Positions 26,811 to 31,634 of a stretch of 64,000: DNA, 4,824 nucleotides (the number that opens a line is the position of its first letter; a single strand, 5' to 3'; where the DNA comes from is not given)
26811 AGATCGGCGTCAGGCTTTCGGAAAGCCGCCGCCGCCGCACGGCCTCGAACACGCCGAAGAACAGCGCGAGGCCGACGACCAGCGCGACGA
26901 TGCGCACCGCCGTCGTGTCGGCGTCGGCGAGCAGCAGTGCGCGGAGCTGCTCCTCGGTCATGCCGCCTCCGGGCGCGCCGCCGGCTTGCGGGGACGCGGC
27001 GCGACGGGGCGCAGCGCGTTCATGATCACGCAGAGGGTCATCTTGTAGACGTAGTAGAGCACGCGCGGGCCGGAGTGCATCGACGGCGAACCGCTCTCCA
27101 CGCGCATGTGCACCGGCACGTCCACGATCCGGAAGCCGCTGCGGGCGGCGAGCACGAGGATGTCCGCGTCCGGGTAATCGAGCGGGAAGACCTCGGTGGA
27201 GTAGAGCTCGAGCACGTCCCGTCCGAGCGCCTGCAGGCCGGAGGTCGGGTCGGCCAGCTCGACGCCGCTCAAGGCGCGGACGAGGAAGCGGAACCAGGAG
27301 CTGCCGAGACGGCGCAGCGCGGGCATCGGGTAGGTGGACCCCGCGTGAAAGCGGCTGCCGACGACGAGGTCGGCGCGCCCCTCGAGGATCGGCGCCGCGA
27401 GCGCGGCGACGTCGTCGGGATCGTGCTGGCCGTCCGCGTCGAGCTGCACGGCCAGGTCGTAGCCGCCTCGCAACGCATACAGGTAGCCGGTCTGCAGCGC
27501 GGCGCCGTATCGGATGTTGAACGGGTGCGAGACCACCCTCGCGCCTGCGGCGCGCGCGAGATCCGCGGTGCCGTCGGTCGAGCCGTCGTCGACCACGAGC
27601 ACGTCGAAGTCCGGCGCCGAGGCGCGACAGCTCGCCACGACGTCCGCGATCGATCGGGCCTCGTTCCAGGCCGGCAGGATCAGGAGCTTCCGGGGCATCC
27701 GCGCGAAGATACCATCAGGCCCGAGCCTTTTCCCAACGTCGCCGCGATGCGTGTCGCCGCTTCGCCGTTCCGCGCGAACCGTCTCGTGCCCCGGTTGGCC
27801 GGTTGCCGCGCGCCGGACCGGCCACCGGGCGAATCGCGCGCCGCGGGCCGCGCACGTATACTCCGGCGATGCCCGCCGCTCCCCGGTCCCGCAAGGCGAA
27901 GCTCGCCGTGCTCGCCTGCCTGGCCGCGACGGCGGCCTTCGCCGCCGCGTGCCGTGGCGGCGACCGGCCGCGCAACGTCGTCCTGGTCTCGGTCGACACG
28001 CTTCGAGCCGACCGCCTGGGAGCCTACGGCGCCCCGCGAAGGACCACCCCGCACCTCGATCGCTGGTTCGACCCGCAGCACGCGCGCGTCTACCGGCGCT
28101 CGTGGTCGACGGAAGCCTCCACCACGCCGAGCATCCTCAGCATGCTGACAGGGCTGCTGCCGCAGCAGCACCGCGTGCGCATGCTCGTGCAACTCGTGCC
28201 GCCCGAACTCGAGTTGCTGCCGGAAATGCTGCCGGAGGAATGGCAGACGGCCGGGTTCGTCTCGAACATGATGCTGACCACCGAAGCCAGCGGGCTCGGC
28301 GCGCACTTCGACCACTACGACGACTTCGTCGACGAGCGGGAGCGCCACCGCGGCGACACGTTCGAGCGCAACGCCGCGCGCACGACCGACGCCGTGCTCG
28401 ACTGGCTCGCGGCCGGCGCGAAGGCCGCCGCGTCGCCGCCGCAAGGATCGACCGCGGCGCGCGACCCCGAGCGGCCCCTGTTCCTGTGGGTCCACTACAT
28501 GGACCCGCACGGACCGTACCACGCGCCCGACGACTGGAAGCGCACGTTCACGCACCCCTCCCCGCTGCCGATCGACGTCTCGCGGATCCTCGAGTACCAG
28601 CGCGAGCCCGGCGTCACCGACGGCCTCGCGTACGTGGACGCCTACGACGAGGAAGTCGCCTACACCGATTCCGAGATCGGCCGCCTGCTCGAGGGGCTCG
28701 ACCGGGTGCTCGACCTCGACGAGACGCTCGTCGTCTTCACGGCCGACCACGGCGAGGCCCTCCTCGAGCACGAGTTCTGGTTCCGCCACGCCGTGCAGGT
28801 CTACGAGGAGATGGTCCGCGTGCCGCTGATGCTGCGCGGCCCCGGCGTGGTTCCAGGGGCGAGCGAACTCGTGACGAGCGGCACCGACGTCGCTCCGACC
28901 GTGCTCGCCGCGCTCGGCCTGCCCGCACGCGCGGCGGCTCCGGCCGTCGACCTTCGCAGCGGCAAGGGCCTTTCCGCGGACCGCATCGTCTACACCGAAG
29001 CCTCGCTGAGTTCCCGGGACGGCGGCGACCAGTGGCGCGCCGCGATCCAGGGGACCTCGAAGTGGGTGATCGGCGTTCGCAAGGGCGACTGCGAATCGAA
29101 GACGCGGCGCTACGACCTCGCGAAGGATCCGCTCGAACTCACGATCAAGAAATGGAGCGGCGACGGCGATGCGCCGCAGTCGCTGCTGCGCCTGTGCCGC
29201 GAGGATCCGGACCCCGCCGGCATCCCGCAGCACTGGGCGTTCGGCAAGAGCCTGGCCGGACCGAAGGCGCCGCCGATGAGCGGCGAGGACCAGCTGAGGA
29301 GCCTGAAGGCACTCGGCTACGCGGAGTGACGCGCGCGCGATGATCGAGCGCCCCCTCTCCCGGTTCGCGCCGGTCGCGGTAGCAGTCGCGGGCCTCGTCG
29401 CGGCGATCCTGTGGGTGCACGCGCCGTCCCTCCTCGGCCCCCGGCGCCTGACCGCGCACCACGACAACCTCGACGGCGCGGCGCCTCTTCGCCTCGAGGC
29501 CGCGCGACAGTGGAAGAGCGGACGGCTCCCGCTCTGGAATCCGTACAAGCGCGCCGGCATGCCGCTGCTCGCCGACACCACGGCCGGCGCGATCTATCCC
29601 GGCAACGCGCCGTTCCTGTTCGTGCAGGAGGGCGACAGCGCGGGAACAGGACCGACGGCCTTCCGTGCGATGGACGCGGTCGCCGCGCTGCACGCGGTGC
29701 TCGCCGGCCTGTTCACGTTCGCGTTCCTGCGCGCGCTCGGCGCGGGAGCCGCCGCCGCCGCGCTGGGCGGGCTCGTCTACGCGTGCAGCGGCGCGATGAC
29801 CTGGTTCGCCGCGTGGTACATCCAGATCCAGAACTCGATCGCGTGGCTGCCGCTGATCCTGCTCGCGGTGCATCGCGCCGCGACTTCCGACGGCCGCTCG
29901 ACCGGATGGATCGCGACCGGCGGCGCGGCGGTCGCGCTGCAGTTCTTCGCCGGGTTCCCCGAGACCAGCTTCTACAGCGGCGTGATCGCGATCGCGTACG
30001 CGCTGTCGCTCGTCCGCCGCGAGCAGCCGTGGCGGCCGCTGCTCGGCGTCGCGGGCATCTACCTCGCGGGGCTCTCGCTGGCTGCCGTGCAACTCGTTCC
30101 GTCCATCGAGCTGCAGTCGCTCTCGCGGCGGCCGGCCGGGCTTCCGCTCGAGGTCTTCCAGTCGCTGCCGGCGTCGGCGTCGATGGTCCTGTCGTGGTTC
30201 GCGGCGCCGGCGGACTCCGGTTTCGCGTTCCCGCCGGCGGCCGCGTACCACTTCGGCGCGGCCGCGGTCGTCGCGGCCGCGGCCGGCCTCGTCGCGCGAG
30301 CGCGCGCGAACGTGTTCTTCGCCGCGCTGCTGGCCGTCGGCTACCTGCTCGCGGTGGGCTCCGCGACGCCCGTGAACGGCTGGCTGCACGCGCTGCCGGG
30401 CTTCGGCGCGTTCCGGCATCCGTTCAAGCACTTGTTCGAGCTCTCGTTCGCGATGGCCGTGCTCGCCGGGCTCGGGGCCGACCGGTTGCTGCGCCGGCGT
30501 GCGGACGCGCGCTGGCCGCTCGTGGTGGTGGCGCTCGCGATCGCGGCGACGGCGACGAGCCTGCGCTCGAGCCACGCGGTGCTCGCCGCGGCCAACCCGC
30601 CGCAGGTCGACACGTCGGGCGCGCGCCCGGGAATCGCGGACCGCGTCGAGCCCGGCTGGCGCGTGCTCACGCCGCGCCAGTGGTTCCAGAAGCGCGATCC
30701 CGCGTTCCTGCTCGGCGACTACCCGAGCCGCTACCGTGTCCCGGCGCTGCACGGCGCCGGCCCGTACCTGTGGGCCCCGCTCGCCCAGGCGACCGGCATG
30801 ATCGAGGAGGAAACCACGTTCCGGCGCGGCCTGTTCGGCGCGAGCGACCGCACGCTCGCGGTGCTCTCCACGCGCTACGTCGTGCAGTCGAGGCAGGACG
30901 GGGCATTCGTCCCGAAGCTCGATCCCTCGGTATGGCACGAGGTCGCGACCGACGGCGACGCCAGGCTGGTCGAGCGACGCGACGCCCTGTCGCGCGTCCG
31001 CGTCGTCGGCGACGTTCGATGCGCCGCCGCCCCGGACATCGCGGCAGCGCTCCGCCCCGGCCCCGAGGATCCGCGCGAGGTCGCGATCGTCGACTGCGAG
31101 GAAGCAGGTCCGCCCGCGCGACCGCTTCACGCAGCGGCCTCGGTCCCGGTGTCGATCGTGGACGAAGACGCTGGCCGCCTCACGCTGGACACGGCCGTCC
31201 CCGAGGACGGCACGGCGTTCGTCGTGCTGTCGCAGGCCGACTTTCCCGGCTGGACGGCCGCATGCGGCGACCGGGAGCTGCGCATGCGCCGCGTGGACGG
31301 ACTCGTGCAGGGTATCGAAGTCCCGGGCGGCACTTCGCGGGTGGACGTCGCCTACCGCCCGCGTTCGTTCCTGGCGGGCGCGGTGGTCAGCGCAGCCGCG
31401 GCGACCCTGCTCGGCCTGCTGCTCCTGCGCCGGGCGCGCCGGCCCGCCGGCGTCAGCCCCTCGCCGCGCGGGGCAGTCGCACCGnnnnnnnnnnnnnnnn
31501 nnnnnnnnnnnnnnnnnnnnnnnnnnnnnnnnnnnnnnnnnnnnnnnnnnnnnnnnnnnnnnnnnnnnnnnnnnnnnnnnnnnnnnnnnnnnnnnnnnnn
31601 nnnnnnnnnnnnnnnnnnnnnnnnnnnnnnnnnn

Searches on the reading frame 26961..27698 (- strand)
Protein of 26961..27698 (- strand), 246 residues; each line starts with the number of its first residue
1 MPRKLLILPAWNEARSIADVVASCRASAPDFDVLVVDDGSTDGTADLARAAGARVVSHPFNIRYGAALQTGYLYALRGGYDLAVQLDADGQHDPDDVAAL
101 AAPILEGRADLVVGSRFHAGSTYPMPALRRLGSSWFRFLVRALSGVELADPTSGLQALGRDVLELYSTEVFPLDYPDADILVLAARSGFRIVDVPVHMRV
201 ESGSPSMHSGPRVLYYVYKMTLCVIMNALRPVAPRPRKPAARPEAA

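Call 28: search_protein_families(library=ncbifam, proteins=[window:26961-27698:-], max_evalue=1e-20)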
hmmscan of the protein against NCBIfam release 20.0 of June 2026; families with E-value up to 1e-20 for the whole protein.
window:26961-27698:- (246 aa): 2 families
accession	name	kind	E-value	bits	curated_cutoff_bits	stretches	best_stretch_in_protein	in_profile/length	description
NF058614.1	PPMAGASynPpgS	equivalog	1.3e-34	119.6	370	1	6-198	4-196/226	polyprenyl-phospho-N-acetylgalactosaminyl synthase PpgS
TIGR04182.1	glyco_TIGR04182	equivalog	1.3e-23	83.8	325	1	7-220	5-217/293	S-layer glycoprotein N-glycosyltransferase AglJ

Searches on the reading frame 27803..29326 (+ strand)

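Call 28: search_protein_families(library=ncbifam, proteins=[window:27803-29326:+], max_evalue=1e-20)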
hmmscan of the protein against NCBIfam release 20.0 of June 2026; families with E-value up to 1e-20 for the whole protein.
window:27803-29326:+ (508 aa): 2 families
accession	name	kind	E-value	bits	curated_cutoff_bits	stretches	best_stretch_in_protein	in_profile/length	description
NF010322.0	PRK13759.1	equivalog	9.6e-26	90.3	481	0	279-446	268-433/486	arylsulfatase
TIGR03417.1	chol_sulfatase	equivalog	1.4e-21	77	433.45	0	279-400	253-373/500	choline-sulfatase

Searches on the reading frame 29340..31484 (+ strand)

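Call 28: search_protein_families(library=ncbifam, proteins=[window:29340-31484:+], max_evalue=1e-20)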
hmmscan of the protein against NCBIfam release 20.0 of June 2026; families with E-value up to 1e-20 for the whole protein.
window:29340-31484:+ (715 aa): 0 families

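Call 52: search_protein_families(library=pfam, proteins=[window:29340-31484:+], max_evalue=0.000001)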
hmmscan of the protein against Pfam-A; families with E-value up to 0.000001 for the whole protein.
window:29340-31484:+ (715 aa): 1 family
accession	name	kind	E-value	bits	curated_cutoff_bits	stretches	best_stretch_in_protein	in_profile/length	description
PF09586.16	YfhO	-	5.4e-12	45.4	28.5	0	114-405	95-383/835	Bacterial membrane protein YfhO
